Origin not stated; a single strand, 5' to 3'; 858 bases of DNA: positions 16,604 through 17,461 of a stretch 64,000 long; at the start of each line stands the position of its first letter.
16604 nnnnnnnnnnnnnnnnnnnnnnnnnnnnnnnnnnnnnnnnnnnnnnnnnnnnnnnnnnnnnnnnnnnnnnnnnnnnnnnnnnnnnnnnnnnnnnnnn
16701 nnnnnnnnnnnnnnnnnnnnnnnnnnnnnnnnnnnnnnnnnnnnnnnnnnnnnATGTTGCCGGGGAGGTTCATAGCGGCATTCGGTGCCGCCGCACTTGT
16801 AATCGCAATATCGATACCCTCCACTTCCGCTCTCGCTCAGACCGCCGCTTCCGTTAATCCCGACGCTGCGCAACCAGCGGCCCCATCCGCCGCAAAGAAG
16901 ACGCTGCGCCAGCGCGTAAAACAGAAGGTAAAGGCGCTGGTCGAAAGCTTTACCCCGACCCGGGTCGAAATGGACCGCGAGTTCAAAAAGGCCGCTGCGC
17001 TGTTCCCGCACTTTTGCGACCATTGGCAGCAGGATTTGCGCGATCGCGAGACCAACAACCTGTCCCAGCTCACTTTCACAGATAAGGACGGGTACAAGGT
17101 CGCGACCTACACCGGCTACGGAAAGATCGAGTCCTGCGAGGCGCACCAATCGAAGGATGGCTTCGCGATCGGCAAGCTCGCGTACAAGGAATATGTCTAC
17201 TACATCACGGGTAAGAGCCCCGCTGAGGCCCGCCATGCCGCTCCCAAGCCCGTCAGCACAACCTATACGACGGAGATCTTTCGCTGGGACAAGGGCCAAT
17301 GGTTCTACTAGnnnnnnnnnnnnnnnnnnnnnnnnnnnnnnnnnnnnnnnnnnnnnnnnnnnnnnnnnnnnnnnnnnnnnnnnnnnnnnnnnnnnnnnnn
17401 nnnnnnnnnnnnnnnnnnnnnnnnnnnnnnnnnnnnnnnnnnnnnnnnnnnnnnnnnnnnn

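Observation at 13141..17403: Six co-oriented envelope genes form one apparent module closed by a strong bidirectional terminator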

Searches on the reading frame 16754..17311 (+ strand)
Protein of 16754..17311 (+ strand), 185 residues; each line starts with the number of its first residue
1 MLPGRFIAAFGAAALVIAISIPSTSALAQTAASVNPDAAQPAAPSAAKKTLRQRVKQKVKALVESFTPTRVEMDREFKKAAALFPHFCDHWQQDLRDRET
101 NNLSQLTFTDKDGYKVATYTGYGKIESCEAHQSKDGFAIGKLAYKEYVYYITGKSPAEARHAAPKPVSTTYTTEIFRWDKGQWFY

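Call 3: search_protein_families(library=pfam, proteins=[window:16754-17311:+], max_evalue=1)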
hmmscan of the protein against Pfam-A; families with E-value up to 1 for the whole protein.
window:16754-17311:+ (185 aa): 0 families

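Call 4: search_protein_families(library=ncbifam, proteins=[window:16754-17311:+], max_evalue=1)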
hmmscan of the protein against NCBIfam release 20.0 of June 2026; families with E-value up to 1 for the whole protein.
window:16754-17311:+ (185 aa): 3 families
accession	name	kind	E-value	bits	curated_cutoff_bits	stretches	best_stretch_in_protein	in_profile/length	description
NF006169.0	PRK08310.1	equivalog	0.11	11.8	391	1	84-141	7-67/395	amidase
NF006396.0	PRK08645.1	equivalog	0.11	10.6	453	1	25-83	288-346/611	bifunctional homocysteine S-methyltransferase/methylenetetrahydrofolate reductase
NF002033.0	PRK00861.1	subfamily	0.14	10.7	293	1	9-69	194-254/328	putative lipid kinase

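Call 26: find_related_loci(query=A3, collection=genome_contigs, flank=8000)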
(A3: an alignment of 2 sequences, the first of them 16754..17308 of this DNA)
Query A3 (185 aa) in genome_contigs; peptide patterns used: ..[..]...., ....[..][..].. (x = any residue, [..] = any of these).
119 stretches matched a pattern; 6 encode a relative of the query (tblastn E <= 1e-3); 6 distinct loci.
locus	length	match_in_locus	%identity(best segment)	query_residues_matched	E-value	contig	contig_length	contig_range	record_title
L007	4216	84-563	63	21-185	5e-66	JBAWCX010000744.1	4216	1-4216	MAG: Candidatus Binatus sp. isolate MFD09556_ilm_asm_bin15 k127_206073, whole genome shotgun sequence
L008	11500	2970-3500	53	4-185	2e-64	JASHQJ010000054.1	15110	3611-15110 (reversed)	MAG: Candidatus Binataceae bacterium isolate JOPF072 JOPF_AWAY_contig_152035, whole genome shotgun sequence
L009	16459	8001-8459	62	31-185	1e-63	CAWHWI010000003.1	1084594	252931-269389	MAG: uncultured delta proteobacterium isolate MFD04463.bin.1.219 genome assembly, contig: contig_60011, whole genome sho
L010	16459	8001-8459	62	26-185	1e-63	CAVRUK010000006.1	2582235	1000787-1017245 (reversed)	MAG: uncultured delta proteobacterium isolate MFD02248.bin.1.51 genome assembly, contig: contig_9513, whole genome shotg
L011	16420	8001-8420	65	42-185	1e-63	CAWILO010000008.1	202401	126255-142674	MAG: uncultured delta proteobacterium isolate MFD03346.bin.1.66 genome assembly, contig: contig_21440, whole genome shot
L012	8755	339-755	42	40-185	4e-36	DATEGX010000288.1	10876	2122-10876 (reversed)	MAG TPA_asm: Candidatus Binataceae bacterium isolate SMAG_U8796 k141_271404, whole genome shotgun sequence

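Call 27: find_homologous_proteins(query=A3, max_evalue=0.001)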
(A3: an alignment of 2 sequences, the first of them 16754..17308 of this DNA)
Query A3 (2 sequences) (185 aa, profile of the alignment): 441 proteins with E <= 0.001 among 8000 candidates; the best 120 are listed.
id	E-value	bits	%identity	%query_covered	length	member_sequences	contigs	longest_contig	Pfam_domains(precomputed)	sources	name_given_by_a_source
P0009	1.7e-109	382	100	100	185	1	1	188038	-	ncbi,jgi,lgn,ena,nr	ncbi:MAG TPA: hypothetical protein VMU16_06125 [Candidatus Binataceae bacterium]|nr:hypothetical pro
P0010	1.2e-104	366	65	78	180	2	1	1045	-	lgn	-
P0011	5.3e-90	318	65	81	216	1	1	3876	-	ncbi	ncbi:MAG: hypothetical protein ACREQH_01305, partial [Candidatus Binatus sp.]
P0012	1.2e-89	317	60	92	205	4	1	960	-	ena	-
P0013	2.2e-89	316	61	94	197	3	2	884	-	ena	-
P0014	1.7e-88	313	60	85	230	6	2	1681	-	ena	-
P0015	2.3e-88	313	54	100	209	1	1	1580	-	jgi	jgi:hypothetical protein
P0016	2.7e-88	313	54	96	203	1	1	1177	-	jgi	jgi:hypothetical protein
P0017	9.1e-88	311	65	79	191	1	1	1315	-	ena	-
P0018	1.4e-87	310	63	86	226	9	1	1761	-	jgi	-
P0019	1.6e-86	307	62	81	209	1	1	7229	-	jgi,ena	-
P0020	3.9e-86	306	59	98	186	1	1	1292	-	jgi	jgi:hypothetical protein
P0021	7.7e-86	305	65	77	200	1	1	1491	-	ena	-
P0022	1.9e-85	304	61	88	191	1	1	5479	-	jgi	jgi:hypothetical protein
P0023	2.1e-85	303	66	71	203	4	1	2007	-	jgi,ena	jgi:hypothetical protein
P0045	6.6e-84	298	52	97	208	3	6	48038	-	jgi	jgi:hypothetical protein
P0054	1.8e-83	297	52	98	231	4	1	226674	-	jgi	jgi:hypothetical protein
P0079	1.6e-82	294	65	71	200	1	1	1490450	-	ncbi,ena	-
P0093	4.2e-82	293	51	98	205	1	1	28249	-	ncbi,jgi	jgi:hypothetical protein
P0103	6.7e-82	292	59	91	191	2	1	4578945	-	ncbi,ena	-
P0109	8.2e-82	292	64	75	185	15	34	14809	-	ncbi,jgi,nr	ncbi:MAG TPA: hypothetical protein VN865_00880 [Candidatus Acidoferrales bacterium]|jgi:hypothetical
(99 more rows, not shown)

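Call 31: find_encoding_contigs(protein=P0054, flank=8000, max_places=2)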
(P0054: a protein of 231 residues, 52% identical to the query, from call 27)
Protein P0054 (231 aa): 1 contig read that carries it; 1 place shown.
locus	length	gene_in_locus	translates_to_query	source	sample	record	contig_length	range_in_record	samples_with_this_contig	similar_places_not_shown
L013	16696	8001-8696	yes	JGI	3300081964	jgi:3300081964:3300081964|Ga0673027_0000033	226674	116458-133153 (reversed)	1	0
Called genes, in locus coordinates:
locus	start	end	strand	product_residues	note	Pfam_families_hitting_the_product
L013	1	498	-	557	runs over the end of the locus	PF00753:Lactamase_B, PF12706:Lactamase_B_2, PF23023:Anti-Pycsar_Apyc1 (faint), PF22505:RNase_J_b_CASP, PF07521:RMMBL, PF17770:RNase_J_C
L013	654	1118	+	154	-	PF00436:SSB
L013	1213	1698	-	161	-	-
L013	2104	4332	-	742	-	PF00270:DEAD (weak), PF04851:ResIII, PF17757:UvrB_inter, PF27431:UvrB_3rd, PF00271:Helicase_C, PF12344:UvrB, PF02151:UVR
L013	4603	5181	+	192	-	-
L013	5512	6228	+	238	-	-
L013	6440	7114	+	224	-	-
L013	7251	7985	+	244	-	-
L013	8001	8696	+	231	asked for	-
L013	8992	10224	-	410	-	PF02771:Acyl-CoA_dh_N (weak), PF02770:Acyl-CoA_dh_M, PF00441:Acyl-CoA_dh_1, PF08028:Acyl-CoA_dh_2 (weak)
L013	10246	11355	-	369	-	PF02771:Acyl-CoA_dh_N, PF02770:Acyl-CoA_dh_M, PF00441:Acyl-CoA_dh_1, PF08028:Acyl-CoA_dh_2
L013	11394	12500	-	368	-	PF01408:GFO_IDH_MocA, PF02894:GFO_IDH_MocA_C, PF22725:GFO_IDH_MocA_C3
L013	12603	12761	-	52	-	-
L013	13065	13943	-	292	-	PF02578:Cu-oxidase_4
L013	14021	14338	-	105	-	-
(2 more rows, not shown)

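Call 32: find_encoding_contigs(protein=P0093, flank=8000, max_places=2)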
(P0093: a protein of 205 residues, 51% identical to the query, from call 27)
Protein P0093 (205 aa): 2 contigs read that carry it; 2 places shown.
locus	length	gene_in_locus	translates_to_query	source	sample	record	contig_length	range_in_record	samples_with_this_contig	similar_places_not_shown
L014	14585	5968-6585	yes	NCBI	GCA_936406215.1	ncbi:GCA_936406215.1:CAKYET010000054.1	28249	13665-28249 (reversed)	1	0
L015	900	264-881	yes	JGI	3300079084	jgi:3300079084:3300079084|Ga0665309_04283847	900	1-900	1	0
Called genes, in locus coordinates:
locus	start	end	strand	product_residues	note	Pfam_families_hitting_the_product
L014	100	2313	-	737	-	PF00270:DEAD (weak), PF04851:ResIII, PF17757:UvrB_inter, PF27431:UvrB_3rd, PF00271:Helicase_C, PF12344:UvrB, PF02151:UVR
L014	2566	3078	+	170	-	-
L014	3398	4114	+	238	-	-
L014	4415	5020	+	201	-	-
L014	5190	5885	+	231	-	-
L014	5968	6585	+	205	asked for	-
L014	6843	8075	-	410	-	PF02771:Acyl-CoA_dh_N (weak), PF02770:Acyl-CoA_dh_M, PF00441:Acyl-CoA_dh_1, PF08028:Acyl-CoA_dh_2 (weak)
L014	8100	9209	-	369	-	PF02771:Acyl-CoA_dh_N, PF02770:Acyl-CoA_dh_M, PF00441:Acyl-CoA_dh_1, PF08028:Acyl-CoA_dh_2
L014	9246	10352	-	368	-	PF01408:GFO_IDH_MocA, PF02894:GFO_IDH_MocA_C, PF22725:GFO_IDH_MocA_C3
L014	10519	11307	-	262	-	PF02578:Cu-oxidase_4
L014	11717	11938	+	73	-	-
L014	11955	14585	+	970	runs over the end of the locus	PF00005:ABC_tran (faint), PF02463:SMC_N (faint), PF03193:RsgA_GTPase (faint), PF13191:AAA_16 (faint), PF13304:AAA_21 (faint), PF13476:AAA_23 (faint), PF17760:UvrA_inter (weak), PF17755:UvrA_DNA-bind, +3 more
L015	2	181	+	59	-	?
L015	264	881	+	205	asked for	-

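Call 47: predict_structure(alignment_id=A4)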
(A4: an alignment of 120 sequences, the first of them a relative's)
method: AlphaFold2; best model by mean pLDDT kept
length: 185 residues; sequences in the alignment: 120
mean_pLDDT: 79.7   pTM: 0.58
mean pLDDT of the five models: 79.7, 79.3, 78.3, 77.7, 76.6
residues with pLDDT >= 90: 88; 70-90: 48; 50-70: 10; < 50: 39
segments of 3 or more residues with pLDDT < 50: 1-39
pLDDT, mean of each block of 10 residues (from residue 1): 43 42 41 43 62 87 81 85 89 96 97 98 95 89 97 97 96 93 86
secondary structure, 60 per line:
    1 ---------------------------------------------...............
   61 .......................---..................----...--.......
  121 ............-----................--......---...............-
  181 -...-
elements in order: H46-83 H87-104 E109-111 E114-132 E138-153 H156-161 E165-179 E182-184

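Call 66: find_related_loci(query=L012:15-755:+, collection=metagenome_contigs, flank=8000)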
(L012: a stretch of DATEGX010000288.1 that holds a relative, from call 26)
Query L012:15-755:+ (247 aa) in metagenome_contigs; peptide patterns used: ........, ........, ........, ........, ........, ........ (x = any residue, [..] = any of these).
600 stretches matched a pattern (row limit reached: there are more); 1 encode a relative of the query (tblastn E <= 1e-3); 1 distinct loci.
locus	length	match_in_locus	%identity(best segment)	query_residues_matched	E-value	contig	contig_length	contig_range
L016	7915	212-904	44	21-247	3e-54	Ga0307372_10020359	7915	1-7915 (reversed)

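Call 68: find_encoding_contigs(protein=P0103, flank=7000, max_places=1)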
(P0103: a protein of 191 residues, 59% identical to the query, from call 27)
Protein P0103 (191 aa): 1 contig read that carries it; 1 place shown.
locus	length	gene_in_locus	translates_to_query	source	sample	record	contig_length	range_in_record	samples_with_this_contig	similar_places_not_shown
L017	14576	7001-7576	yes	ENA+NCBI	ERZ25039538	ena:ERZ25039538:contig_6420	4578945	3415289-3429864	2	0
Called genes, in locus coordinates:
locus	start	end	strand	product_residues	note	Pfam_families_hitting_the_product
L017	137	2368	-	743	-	PF00270:DEAD (weak), PF04851:ResIII, PF17757:UvrB_inter, PF27431:UvrB_3rd, PF00271:Helicase_C, PF12344:UvrB, PF02151:UVR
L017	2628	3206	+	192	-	-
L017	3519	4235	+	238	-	-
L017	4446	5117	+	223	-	-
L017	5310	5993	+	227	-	-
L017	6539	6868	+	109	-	PF00691:OmpA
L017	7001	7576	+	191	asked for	-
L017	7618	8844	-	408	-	PF02771:Acyl-CoA_dh_N (faint), PF02770:Acyl-CoA_dh_M, PF00441:Acyl-CoA_dh_1, PF08028:Acyl-CoA_dh_2 (weak)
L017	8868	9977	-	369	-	PF02771:Acyl-CoA_dh_N, PF02770:Acyl-CoA_dh_M, PF00441:Acyl-CoA_dh_1, PF08028:Acyl-CoA_dh_2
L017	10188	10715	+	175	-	-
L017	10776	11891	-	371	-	PF01408:GFO_IDH_MocA, PF02894:GFO_IDH_MocA_C, PF22725:GFO_IDH_MocA_C3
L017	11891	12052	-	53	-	-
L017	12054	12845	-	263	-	PF02578:Cu-oxidase_4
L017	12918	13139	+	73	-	-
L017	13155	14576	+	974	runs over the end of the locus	PF02463:SMC_N (faint), PF13191:AAA_16 (faint), PF13304:AAA_21 (faint), PF13555:AAA_29 (faint), PF20703:nSTAND1 (faint), PF00684:DnaJ_CXXCXGXG (faint), PF17755:UvrA_DNA-bind, PF00005:ABC_tran (weak)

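Call 69: find_encoding_contigs(protein=P0079, flank=7000, max_places=1)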
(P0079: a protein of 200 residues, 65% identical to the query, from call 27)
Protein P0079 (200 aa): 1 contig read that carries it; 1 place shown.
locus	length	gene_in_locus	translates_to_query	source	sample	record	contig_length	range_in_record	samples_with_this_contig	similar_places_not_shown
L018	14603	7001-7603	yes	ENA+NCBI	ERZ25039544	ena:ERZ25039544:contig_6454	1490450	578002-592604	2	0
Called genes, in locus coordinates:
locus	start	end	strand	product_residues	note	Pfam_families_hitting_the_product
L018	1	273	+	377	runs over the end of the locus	-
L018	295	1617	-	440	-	PF27431:UvrB_3rd, PF00271:Helicase_C, PF12344:UvrB, PF02151:UVR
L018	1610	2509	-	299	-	PF04851:ResIII, PF00270:DEAD (weak), PF17757:UvrB_inter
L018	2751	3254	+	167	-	-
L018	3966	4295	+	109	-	PF00691:OmpA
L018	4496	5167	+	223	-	-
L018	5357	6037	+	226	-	-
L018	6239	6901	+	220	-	-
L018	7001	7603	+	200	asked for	-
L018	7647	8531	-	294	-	PF04616:Glyco_hydro_43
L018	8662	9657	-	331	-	PF02770:Acyl-CoA_dh_M, PF00441:Acyl-CoA_dh_1, PF08028:Acyl-CoA_dh_2 (faint)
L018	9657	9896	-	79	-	-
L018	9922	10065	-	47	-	PF00441:Acyl-CoA_dh_1 (weak)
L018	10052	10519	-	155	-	PF00441:Acyl-CoA_dh_1, PF08028:Acyl-CoA_dh_2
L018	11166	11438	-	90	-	-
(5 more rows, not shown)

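Call 70: find_encoding_contigs(protein=P0045, flank=7000, max_places=1)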
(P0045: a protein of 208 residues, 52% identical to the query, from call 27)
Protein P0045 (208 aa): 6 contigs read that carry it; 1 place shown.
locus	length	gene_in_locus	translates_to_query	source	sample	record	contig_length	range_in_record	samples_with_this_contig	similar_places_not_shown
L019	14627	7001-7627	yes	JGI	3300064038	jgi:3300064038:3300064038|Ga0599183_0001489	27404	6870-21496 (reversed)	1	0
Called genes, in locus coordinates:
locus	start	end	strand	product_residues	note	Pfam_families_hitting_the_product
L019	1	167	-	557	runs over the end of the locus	PF00753:Lactamase_B, PF12706:Lactamase_B_2, PF23023:Anti-Pycsar_Apyc1 (faint), PF22505:RNase_J_b_CASP, PF07521:RMMBL, PF17770:RNase_J_C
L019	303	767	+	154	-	PF00436:SSB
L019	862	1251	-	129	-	-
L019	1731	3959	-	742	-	PF00270:DEAD (weak), PF04851:ResIII, PF17757:UvrB_inter, PF27431:UvrB_3rd, PF00271:Helicase_C, PF12344:UvrB, PF02151:UVR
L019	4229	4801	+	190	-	-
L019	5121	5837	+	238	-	-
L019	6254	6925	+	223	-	-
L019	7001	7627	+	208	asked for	-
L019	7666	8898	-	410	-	PF02771:Acyl-CoA_dh_N (weak), PF02770:Acyl-CoA_dh_M, PF00441:Acyl-CoA_dh_1, PF08028:Acyl-CoA_dh_2 (weak)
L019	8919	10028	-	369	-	PF02771:Acyl-CoA_dh_N, PF02770:Acyl-CoA_dh_M, PF00441:Acyl-CoA_dh_1, PF08028:Acyl-CoA_dh_2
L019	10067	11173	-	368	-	PF01408:GFO_IDH_MocA, PF02894:GFO_IDH_MocA_C, PF22725:GFO_IDH_MocA_C3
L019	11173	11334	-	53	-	-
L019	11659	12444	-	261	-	PF02578:Cu-oxidase_4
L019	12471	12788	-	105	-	-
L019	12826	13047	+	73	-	-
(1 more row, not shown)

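Call 71: find_encoding_contigs(protein=P0109, flank=7000, max_places=1)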
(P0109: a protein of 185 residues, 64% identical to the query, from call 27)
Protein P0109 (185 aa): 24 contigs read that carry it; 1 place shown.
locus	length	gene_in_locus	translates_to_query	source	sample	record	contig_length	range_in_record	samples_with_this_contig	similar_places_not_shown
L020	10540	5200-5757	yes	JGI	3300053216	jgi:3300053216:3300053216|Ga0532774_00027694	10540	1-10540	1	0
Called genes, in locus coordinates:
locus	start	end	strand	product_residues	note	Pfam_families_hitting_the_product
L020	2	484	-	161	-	?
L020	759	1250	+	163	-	-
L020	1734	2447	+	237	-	-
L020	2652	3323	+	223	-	-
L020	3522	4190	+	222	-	-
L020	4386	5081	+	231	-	-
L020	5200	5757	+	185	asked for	-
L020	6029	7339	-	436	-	PF02771:Acyl-CoA_dh_N (faint), PF02770:Acyl-CoA_dh_M, PF00441:Acyl-CoA_dh_1, PF08028:Acyl-CoA_dh_2 (weak)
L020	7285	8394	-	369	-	PF02771:Acyl-CoA_dh_N, PF02770:Acyl-CoA_dh_M, PF00441:Acyl-CoA_dh_1, PF08028:Acyl-CoA_dh_2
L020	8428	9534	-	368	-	PF01408:GFO_IDH_MocA, PF02894:GFO_IDH_MocA_C, PF22725:GFO_IDH_MocA_C3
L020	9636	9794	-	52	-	-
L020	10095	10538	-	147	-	?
